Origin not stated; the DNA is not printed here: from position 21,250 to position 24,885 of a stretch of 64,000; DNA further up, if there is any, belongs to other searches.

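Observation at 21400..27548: Three-gene helicase / nuclease-fold / DUF2971-like operon that fits no defence system I recognise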

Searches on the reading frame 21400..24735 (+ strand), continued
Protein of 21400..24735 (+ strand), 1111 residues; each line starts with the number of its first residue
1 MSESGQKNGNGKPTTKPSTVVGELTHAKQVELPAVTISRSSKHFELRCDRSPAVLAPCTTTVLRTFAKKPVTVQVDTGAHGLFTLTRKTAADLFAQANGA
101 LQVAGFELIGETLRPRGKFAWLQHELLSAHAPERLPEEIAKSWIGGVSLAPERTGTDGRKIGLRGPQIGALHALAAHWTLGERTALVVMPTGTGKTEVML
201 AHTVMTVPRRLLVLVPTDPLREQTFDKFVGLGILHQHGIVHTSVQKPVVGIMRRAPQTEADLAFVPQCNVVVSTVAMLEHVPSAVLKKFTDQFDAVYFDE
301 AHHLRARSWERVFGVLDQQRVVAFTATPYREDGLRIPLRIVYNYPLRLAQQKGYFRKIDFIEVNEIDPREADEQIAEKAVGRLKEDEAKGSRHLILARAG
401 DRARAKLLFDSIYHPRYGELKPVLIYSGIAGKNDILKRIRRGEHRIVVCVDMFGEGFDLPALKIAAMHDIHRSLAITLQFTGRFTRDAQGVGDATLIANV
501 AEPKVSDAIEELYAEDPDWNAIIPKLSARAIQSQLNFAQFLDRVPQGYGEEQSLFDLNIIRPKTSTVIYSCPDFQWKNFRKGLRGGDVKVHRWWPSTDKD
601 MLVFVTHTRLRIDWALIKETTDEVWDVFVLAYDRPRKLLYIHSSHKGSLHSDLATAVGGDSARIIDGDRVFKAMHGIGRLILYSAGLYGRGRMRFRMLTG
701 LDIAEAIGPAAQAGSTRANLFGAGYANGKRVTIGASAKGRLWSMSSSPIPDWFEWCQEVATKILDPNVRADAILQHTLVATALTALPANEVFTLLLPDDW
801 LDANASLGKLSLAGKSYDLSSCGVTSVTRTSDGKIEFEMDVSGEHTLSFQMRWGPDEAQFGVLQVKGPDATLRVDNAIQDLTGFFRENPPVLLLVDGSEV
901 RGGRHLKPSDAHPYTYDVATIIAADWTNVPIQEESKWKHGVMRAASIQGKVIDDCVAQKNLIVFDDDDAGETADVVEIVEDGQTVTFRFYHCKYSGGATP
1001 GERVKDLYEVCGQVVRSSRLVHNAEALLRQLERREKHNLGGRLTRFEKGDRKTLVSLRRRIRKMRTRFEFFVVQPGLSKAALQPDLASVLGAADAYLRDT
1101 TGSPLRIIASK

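Call 59: fold_search(model_id=the predicted structure, library=pdb)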
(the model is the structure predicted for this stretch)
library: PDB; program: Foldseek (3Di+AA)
matches with E <= 10: 1154; with E <= 0.001: 411
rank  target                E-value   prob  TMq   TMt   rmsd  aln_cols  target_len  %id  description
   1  6jde_A                1.0e-11  1.00  0.26  0.47  11.4       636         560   16  crystal structure of a DNA repair protein (released 2019-06-26)
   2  7r7j_B                1.0e-11  1.00  0.24  0.43  16.0       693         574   15  Crystal structure of RadD with ADP (released 2022-04-13)
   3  8h5y_B                2.3e-11  1.00  0.24  0.43  15.5       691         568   15  Crystal structure of RadD- ADP complex (released 2023-10-18)
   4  5tnu_A                2.5e-11  1.00  0.13  0.30  22.6       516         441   15  S. tokodaii XPB II crystal structure at 3.0 Angstrom resolution (released 2017-11-01)
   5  7clg_B                7.2e-11  1.00  0.23  0.30  21.5       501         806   18  Crystal structure of the ATP-dependent restriction endonuclease SauUSI (released 2021-01-20)
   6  8h5y_A                7.2e-11  1.00  0.24  0.44  15.4       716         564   14  Crystal structure of RadD- ADP complex (released 2023-10-18)
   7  8h5z_B                1.7e-10  1.00  0.24  0.44  15.8       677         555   15  Crystal structure of RadD/ATP analogue complex (released 2023-10-18)
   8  7r7j_A                1.8e-10  1.00  0.24  0.43  16.0       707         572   15  Crystal structure of RadD with ADP (released 2022-04-13)
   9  6p4o_A                2.3e-10  1.00  0.19  0.38  15.9       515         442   16  Complex of XPB helicase with Bax1 endonuclease from Sulfurisphaera tokodaii at 3.15 Angstroms resolution (released 2020-06-03)
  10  6p4o_C                2.6e-10  1.00  0.18  0.38   9.1       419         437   19  Complex of XPB helicase with Bax1 endonuclease from Sulfurisphaera tokodaii at 3.15 Angstroms resolution (released 2020-06-03)
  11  8h5z_A                2.7e-10  1.00  0.24  0.44  15.5       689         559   14  Crystal structure of RadD/ATP analogue complex (released 2023-10-18)
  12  6jde_B                7.9e-10  1.00  0.24  0.43  15.9       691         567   14  crystal structure of a DNA repair protein (released 2019-06-26)
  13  6p4o_E                9.7e-10  1.00  0.17  0.34  13.7       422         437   19  Complex of XPB helicase with Bax1 endonuclease from Sulfurisphaera tokodaii at 3.15 Angstroms resolution (released 2020-06-03)
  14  7clg_A                2.2e-09  1.00  0.23  0.30  18.4       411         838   18  Crystal structure of the ATP-dependent restriction endonuclease SauUSI (released 2021-01-20)
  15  6p4w_A                2.3e-09  1.00  0.17  0.35  16.8       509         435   17  XPB helicase in a complex with truncated Bax1 from Sulfurisphaera tokodaii at 2.96 Angstrom resolution (released 2020-06-03)
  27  4beb_B                2.8e-08  1.00  0.26  0.33  15.4       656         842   12  MUTANT (K220E) OF THE HSDR SUBUNIT OF THE ECOR124I RESTRICTION ENZYME IN COMPLEX WITH ATP (released 2014-03-26)
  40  4beb_A                4.4e-08  1.00  0.26  0.33  15.0       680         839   12  MUTANT (K220E) OF THE HSDR SUBUNIT OF THE ECOR124I RESTRICTION ENZYME IN COMPLEX WITH ATP (released 2014-03-26)
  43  4zcf_C                4.8e-08  1.00  0.22  0.36  17.0       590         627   10  Structural basis of asymmetric DNA methylation and ATP-triggered long-range diffusion by EcoP15I (released 2015-07-29)
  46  4beb_C                5.9e-08  1.00  0.25  0.32   6.3       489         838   14  MUTANT (K220E) OF THE HSDR SUBUNIT OF THE ECOR124I RESTRICTION ENZYME IN COMPLEX WITH ATP (released 2014-03-26)
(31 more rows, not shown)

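Call 67: search_protein_families(library=padloc, alignment_id=A7, max_evalue=1e-10)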
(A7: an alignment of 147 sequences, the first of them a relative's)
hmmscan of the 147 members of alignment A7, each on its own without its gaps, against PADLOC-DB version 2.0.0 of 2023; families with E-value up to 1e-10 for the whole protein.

A. member 1, L011:10686-11315:+ (210 aa): 0 families

B. families by the number of members that match (of 147 scanned): 189 families (the first 25 are shown)
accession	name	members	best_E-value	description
PDLC03829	ZacB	3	1.5e-172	-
PDLC03828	ZacA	2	6.9e-133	-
PDLC03766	Drt9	2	1.2e-21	DRT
PDLC03768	Drt3a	2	4.2e-21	DRT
PDLC01136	RT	2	1.6e-20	RT (reverse transcriptase)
PDLC03754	RT_UG17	2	1.4e-19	DRT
PDLC01607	RT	2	5.8e-16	"CAS-I,CAS-II,CAS-III,CAS-IV,CAS-V,CAS-VI; acquisition_associated"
PDLC03756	RT_UG19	2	8.2e-16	DRT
PDLC03745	Drt1a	2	3.7e-14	DRT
PDLC03759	RT_UG21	2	3.4e-13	DRT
PDLC02942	RT_III-A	2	5.4e-12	-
PDLC03751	RT_UG14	1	3.1e-216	DRT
PDLC03634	MTase_III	1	4.2e-198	Type III methyltransferase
PDLC03757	Drt2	1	5.7e-146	DRT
PDLC04822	PDC-S02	1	1.7e-142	-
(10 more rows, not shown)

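Call 68: search_protein_families(library=pfam, alignment_id=A7, max_evalue=0.000001)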
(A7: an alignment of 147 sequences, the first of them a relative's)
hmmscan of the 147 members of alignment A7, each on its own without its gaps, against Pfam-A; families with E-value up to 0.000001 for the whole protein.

A. member 1, L011:10686-11315:+ (210 aa): 0 families

B. families by the number of members that match (of 147 scanned): 107 families (the first 25 are shown)
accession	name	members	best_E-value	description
PF00589.27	Phage_integrase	9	5.1e-33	Phage integrase family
PF13408.12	Zn_ribbon_recom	4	2.7e-19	Recombinase zinc beta ribbon domain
PF07508.19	Recombinase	4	3.1e-19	Recombinase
PF00239.26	Resolvase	3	5.1e-21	Resolvase, N terminal domain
PF04326.19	SLFN_AlbA_2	3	3.4e-16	Schlafen, AlbA_2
PF14657.12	Arm-DNA-bind_4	3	3.2e-15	Arm DNA-binding domain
PF01381.28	HTH_3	3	5.5e-15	Helix-turn-helix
PF19888.4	DUF6361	2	1.1e-85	Family of unknown function (DUF6361)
PF00950.22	ABC-3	2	2.5e-68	ABC 3 transport family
PF00072.30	Response_reg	2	1.6e-27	Response regulator receiver domain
PF13749.12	HATPase_c_4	2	2.3e-23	Putative ATP-dependent DNA helicase recG C-terminal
PF02518.31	HATPase_c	2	3.8e-21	Histidine kinase-, DNA gyrase B-, and HSP90-like ATPase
PF14659.12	Phage_int_SAM_3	2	2.1e-16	Phage integrase, N-terminal SAM-like domain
PF00078.32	RVT_1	2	1.1e-14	Reverse transcriptase (RNA-dependent DNA polymerase)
PF13560.12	HTH_31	2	2.3e-12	Helix-turn-helix domain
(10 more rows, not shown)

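Call 89: list_cluster_members(proteins=[window:21400-24732:+, window:24760-26295:+, window:26316-27545:+, window:27573-28781:-, window:43873-46617:-, window:8282-11416:-])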
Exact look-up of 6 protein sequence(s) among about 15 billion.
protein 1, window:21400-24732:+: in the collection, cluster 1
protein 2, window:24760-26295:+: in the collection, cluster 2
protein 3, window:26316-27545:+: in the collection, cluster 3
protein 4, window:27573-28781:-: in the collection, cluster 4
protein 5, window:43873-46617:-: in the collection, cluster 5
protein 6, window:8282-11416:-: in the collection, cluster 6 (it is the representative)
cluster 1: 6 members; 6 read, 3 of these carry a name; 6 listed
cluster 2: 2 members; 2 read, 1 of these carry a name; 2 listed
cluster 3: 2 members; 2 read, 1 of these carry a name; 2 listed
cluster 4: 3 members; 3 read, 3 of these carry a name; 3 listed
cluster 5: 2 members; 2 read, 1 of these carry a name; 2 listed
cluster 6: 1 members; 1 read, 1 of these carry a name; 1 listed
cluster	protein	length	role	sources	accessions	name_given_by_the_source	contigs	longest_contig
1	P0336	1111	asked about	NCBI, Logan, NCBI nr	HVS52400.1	MAG TPA: DEAD/DEAH box helicase family protein [Opitutaceae bacterium] | DEAD/DEAH box helicase family protein [Opitutaceae bacterium]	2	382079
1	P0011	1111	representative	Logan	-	-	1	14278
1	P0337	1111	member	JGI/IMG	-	superfamily II DNA or RNA helicase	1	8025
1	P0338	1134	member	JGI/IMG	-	superfamily II DNA or RNA helicase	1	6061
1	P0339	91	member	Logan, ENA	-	-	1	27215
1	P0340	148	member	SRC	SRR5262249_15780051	-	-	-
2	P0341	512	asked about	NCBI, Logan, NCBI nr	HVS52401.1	MAG TPA: hypothetical protein VHD62_08605 [Opitutaceae bacterium] | hypothetical protein [Opitutaceae bacterium]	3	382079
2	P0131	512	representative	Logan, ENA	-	-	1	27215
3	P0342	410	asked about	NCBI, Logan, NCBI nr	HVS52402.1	MAG TPA: hypothetical protein VHD62_08610 [Opitutaceae bacterium] | hypothetical protein [Opitutaceae bacterium]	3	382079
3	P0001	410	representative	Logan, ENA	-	-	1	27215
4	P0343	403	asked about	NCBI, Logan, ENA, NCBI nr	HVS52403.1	MAG TPA: Shedu immune nuclease family protein [Opitutaceae bacterium] | Shedu immune nuclease family protein [Opitutaceae bacterium]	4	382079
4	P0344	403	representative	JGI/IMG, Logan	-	hypothetical protein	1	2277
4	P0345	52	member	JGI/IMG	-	hypothetical protein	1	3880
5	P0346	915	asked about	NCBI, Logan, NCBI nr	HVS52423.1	MAG TPA: MobF family relaxase [Opitutaceae bacterium] | MobF family relaxase [Opitutaceae bacterium]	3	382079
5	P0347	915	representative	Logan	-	-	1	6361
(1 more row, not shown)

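Call 90: find_encoding_contigs(protein=P0337, flank=6000, max_places=3)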
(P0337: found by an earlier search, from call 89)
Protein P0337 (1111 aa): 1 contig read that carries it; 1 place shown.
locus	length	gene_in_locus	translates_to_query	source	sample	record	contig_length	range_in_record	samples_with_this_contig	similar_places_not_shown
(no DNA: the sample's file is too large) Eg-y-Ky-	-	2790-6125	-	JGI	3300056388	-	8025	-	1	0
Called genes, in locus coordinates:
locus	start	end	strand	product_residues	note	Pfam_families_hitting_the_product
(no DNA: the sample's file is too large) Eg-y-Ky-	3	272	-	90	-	?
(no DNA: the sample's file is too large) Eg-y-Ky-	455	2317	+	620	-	PF00657:Lipase_GDSL, PF03797:Autotransporter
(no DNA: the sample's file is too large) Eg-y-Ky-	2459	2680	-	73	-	PF00488:MutS_V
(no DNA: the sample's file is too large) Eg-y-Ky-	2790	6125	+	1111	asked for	PF00270:DEAD, PF04851:ResIII, PF00271:Helicase_C (weak)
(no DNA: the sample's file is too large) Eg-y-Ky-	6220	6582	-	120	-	PF07237:DUF1428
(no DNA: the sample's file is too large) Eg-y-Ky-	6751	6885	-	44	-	-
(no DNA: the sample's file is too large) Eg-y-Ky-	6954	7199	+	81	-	-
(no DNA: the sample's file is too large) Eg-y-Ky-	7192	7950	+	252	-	-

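Call 91: find_encoding_contigs(protein=P0338, flank=6000, max_places=3)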
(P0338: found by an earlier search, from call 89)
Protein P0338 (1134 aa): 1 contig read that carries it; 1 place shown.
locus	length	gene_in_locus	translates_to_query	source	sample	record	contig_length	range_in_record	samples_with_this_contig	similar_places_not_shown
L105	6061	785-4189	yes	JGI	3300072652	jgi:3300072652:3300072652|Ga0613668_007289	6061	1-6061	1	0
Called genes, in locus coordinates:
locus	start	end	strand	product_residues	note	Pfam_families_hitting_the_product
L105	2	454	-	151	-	?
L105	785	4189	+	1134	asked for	PF00270:DEAD, PF04851:ResIII, PF00271:Helicase_C (weak)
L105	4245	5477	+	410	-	-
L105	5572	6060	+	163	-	?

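Call 92: find_encoding_contigs(protein=P0012, flank=6000, max_places=3)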
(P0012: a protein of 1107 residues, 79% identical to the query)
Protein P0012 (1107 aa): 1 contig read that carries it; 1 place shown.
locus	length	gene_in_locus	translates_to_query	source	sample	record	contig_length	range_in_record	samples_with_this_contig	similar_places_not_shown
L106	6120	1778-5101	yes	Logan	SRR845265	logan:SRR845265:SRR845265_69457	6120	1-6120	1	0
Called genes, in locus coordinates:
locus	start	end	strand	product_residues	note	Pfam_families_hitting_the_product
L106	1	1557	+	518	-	?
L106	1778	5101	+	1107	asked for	PF00270:DEAD, PF04851:ResIII, PF00271:Helicase_C (faint)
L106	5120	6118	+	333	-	?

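Call 94: search_protein_families(library=ncbifam, proteins=[L106:5120-6118:+, L106:1-1557:+, L105:5572-6060:+, L003:12321-13172:-], max_evalue=0.001)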
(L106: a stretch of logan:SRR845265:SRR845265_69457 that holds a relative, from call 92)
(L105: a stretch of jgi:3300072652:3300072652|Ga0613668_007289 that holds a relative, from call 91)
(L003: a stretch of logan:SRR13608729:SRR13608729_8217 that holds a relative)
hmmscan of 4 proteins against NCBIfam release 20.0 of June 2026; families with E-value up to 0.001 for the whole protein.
L106:5120-6118:+ (333 aa): 0 families

L106:1-1557:+ (518 aa): 0 families

L105:5572-6060:+ (163 aa): 0 families

L003:12321-13172:- (283 aa): 0 families
